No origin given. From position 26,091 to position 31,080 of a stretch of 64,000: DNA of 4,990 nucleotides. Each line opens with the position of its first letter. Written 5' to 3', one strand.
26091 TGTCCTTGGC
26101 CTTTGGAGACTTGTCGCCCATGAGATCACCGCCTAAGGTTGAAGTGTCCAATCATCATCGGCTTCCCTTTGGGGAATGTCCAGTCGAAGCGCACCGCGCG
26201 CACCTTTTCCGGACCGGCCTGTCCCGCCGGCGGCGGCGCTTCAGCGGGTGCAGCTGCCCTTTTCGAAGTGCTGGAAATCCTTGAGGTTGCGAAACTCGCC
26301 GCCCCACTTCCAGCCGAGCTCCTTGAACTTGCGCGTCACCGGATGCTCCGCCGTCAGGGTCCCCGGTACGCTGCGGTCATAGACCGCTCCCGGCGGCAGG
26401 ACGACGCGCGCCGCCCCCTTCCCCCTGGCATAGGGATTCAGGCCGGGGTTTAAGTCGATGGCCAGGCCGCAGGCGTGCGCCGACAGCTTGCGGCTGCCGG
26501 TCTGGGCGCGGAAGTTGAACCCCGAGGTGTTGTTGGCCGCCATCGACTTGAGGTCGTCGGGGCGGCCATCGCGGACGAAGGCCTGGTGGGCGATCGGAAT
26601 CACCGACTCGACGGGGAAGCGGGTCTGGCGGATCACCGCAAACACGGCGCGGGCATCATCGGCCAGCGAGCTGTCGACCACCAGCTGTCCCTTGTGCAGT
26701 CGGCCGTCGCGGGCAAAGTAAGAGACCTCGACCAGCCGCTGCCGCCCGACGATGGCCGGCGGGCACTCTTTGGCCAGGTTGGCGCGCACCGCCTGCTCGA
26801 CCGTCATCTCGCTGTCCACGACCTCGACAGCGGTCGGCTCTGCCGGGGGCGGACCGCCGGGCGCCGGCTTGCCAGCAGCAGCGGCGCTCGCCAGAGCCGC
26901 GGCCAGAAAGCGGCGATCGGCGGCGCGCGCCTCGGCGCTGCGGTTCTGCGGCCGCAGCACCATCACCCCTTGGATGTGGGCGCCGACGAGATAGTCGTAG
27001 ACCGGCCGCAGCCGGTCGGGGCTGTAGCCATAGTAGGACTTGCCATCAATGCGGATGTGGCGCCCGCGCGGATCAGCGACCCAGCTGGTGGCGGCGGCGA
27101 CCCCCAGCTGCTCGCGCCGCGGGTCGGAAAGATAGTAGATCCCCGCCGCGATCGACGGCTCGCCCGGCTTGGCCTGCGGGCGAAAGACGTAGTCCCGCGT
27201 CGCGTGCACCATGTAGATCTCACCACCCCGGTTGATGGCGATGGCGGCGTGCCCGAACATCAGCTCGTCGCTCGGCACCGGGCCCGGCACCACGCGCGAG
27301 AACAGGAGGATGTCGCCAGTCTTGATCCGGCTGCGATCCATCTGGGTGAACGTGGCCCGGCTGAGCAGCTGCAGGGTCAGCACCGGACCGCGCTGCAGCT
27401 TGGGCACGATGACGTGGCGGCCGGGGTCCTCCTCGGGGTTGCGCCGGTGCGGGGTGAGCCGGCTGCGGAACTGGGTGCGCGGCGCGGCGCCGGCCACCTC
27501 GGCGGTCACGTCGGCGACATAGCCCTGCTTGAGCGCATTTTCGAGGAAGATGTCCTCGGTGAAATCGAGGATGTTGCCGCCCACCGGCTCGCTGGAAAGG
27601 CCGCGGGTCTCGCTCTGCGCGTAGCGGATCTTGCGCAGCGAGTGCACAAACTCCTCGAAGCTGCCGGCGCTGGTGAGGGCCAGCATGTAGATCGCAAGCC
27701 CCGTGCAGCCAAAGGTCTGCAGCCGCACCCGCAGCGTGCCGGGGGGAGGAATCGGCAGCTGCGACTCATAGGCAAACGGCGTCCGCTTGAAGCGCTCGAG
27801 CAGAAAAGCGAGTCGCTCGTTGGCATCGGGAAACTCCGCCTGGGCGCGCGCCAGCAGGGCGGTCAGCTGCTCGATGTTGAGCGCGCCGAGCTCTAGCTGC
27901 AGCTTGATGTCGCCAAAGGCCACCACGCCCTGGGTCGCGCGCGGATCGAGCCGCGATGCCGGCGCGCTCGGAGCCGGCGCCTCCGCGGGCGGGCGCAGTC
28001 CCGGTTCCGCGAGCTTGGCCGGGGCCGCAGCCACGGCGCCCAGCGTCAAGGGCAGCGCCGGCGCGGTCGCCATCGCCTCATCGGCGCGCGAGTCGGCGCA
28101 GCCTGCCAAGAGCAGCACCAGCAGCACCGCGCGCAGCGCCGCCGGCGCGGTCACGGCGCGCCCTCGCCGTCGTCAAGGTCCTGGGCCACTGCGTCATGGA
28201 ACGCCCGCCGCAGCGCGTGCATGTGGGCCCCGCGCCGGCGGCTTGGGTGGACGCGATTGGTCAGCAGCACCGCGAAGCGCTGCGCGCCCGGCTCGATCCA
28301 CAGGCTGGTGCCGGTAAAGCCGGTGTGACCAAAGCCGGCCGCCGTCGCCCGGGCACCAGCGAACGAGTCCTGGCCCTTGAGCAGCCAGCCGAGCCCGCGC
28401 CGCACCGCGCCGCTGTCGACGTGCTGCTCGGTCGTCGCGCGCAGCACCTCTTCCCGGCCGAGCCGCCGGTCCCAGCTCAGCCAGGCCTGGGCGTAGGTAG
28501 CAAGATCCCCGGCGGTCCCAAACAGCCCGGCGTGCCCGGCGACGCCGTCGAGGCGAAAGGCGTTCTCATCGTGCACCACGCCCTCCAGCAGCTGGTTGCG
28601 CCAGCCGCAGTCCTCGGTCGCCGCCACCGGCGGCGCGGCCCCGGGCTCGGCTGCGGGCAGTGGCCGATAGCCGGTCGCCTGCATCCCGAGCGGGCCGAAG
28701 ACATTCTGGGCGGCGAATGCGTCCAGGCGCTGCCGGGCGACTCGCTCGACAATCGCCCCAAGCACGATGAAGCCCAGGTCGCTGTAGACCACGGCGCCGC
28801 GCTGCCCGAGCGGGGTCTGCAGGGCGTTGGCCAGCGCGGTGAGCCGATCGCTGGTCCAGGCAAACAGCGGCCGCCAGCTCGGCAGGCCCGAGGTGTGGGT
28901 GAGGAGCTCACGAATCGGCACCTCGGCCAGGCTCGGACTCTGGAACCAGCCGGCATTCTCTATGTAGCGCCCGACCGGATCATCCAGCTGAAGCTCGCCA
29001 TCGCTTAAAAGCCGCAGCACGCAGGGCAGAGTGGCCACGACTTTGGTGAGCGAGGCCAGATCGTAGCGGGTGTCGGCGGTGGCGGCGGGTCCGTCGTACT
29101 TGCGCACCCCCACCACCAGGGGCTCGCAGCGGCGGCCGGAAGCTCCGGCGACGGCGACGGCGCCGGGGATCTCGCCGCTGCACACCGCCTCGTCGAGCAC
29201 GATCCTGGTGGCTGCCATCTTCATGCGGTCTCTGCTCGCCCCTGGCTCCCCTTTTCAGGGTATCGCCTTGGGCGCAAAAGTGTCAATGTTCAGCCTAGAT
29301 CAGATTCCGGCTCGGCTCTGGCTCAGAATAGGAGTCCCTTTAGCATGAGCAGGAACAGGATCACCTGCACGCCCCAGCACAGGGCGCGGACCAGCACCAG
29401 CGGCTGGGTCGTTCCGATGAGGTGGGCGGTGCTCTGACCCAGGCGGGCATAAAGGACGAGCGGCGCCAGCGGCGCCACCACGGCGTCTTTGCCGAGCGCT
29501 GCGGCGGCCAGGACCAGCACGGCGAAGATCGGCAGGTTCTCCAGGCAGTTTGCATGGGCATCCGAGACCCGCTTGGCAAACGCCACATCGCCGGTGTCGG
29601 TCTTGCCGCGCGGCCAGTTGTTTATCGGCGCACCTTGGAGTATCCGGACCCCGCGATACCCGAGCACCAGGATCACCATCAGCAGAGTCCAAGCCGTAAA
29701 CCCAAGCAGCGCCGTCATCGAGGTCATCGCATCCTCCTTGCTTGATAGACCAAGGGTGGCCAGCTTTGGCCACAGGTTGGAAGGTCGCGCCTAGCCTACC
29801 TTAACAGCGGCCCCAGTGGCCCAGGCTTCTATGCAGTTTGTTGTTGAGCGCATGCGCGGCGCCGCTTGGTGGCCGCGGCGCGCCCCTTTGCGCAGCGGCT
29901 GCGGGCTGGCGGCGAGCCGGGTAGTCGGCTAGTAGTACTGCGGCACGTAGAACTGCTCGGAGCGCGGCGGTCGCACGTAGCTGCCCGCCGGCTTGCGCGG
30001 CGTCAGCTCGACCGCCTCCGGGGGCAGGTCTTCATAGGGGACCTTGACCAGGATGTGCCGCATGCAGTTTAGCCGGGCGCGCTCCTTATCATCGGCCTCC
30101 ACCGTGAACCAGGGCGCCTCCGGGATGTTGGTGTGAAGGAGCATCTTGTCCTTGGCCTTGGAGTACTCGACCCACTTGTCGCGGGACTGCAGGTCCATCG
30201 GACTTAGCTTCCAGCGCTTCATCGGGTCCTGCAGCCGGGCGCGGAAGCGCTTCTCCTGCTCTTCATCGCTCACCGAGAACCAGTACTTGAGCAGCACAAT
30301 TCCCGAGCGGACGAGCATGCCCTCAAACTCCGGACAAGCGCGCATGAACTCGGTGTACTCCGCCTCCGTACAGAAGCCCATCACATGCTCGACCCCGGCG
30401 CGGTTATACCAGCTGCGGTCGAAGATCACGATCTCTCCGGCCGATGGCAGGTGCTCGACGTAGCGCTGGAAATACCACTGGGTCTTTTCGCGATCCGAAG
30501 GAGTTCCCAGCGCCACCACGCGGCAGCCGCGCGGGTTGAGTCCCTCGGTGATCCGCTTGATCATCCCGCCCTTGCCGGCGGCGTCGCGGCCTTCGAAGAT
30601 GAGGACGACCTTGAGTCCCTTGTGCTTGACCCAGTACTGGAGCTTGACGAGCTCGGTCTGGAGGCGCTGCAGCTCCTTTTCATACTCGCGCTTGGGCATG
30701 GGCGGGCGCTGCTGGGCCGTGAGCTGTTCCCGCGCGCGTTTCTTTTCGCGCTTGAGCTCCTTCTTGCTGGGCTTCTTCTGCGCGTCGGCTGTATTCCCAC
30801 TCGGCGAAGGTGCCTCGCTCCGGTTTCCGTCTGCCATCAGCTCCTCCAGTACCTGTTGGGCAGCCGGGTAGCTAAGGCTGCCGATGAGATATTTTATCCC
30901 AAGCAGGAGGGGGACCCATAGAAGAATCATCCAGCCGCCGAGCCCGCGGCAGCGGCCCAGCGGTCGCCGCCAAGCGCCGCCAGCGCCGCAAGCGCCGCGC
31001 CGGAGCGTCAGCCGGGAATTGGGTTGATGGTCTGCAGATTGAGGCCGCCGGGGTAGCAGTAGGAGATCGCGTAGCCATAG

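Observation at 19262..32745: Ser/Thr kinase gene split inside its catalytic loop by 13.47 kb of DNA bounded by a 7-bp direct repeat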

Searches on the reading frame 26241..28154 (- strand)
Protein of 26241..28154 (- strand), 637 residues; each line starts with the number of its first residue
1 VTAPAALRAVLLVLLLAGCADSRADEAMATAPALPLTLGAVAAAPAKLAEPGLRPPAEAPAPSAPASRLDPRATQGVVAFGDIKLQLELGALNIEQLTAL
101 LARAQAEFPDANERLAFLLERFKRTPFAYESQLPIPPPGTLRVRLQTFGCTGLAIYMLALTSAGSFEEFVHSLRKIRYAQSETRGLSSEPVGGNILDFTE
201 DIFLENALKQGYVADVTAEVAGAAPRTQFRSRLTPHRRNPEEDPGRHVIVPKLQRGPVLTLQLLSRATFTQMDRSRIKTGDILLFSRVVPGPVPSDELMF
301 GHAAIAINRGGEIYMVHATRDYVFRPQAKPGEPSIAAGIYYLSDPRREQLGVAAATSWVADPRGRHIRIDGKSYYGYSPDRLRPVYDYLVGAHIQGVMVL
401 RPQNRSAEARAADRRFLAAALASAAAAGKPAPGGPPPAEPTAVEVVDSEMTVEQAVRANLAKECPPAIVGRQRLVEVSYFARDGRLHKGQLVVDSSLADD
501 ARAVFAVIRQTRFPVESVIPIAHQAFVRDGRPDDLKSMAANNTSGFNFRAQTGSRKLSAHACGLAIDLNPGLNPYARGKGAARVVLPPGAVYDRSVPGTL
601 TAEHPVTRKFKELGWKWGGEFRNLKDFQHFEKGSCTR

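Call 7: search_protein_families(library=pfam, proteins=[window:26241-28154:-], max_evalue=0.01)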
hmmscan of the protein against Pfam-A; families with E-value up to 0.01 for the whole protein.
window:26241-28154:- (637 aa): 2 families
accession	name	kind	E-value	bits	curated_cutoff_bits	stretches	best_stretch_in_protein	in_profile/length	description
PF13539.11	Peptidase_M15_4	-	1.8e-16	60.9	25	1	552-632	1-70/70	D-alanyl-D-alanine carboxypeptidase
PF07313.18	AmiA-like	-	2.2e-07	31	27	1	138-319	23-179/202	N-acetylmuramoyl-L-alanine amidase-like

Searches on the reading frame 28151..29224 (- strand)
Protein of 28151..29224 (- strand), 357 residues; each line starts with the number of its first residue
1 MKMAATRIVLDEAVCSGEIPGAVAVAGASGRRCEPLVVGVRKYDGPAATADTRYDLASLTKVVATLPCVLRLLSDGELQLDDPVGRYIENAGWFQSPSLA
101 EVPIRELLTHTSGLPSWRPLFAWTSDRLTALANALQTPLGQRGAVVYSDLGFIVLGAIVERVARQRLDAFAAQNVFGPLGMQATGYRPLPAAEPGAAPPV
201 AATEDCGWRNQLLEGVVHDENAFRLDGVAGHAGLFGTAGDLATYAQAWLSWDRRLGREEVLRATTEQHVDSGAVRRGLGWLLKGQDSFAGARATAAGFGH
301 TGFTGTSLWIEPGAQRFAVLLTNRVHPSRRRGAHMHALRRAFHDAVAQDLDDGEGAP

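Call 7: search_protein_families(library=pfam, proteins=[window:28151-29224:-], max_evalue=0.01)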
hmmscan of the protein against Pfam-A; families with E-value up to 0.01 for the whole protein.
window:28151-29224:- (357 aa): 1 family
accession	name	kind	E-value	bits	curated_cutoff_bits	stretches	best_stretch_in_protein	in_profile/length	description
PF00144.29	Beta-lactamase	-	5.8e-51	174.1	27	1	16-332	11-319/329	Beta-lactamase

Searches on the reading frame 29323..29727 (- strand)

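Call 7: search_protein_families(library=pfam, proteins=[window:29323-29727:-], max_evalue=0.01)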
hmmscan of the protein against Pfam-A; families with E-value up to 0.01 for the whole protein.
window:29323-29727:- (134 aa): 1 family
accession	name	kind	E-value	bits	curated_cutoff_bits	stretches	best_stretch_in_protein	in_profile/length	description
PF01124.23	MAPEG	-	2e-15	57.5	23.4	1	6-131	4-126/129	MAPEG family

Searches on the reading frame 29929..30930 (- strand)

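Call 7: search_protein_families(library=pfam, proteins=[window:29929-30930:-], max_evalue=0.01)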
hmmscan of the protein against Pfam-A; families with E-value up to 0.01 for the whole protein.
window:29929-30930:- (333 aa): 1 family
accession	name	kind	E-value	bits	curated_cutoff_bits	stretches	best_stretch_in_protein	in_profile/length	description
PF03976.20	PPK2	-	1e-106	356.1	22.3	1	80-301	4-225/229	Polyphosphate kinase 2 (PPK2)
